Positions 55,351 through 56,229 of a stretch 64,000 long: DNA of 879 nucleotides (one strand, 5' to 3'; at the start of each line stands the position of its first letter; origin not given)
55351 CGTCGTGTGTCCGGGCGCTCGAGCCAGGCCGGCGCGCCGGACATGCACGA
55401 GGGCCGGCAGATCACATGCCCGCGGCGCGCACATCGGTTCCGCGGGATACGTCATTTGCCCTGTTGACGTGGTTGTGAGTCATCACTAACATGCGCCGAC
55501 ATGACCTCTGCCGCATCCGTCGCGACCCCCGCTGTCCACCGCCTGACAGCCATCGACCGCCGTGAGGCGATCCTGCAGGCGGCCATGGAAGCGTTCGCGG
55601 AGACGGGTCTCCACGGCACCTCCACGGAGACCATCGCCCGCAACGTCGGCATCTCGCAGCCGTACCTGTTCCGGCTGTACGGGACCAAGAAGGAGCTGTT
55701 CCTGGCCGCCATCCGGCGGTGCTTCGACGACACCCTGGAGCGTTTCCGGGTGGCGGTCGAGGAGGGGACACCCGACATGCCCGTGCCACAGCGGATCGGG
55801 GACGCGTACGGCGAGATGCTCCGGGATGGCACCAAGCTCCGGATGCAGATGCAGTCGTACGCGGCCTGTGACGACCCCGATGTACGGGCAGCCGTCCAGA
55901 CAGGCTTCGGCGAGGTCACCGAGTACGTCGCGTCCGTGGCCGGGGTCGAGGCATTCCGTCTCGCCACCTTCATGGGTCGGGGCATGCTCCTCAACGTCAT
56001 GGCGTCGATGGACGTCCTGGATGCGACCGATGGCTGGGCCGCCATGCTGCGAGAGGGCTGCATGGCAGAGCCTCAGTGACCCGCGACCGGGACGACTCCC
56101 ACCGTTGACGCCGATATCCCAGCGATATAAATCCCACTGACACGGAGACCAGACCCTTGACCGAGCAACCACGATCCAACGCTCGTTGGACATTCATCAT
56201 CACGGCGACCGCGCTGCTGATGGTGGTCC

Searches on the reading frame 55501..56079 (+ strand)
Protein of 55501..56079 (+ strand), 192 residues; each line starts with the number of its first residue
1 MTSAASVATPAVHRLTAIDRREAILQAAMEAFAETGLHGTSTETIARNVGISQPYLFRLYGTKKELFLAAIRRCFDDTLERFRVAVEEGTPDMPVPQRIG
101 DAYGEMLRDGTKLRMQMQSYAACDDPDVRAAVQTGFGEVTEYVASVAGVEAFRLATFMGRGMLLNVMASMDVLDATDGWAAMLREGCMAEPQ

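Call 73: search_protein_families(library=pfam, proteins=[window:55501-56079:+], max_evalue=0.01)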
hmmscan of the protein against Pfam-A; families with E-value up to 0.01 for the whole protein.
window:55501-56079:+ (192 aa): 1 family
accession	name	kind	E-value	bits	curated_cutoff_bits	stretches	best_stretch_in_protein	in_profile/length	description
PF00440.29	TetR_N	-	4.3e-12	46.1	24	1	24-70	1-47/47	Bacterial regulatory proteins, tetR family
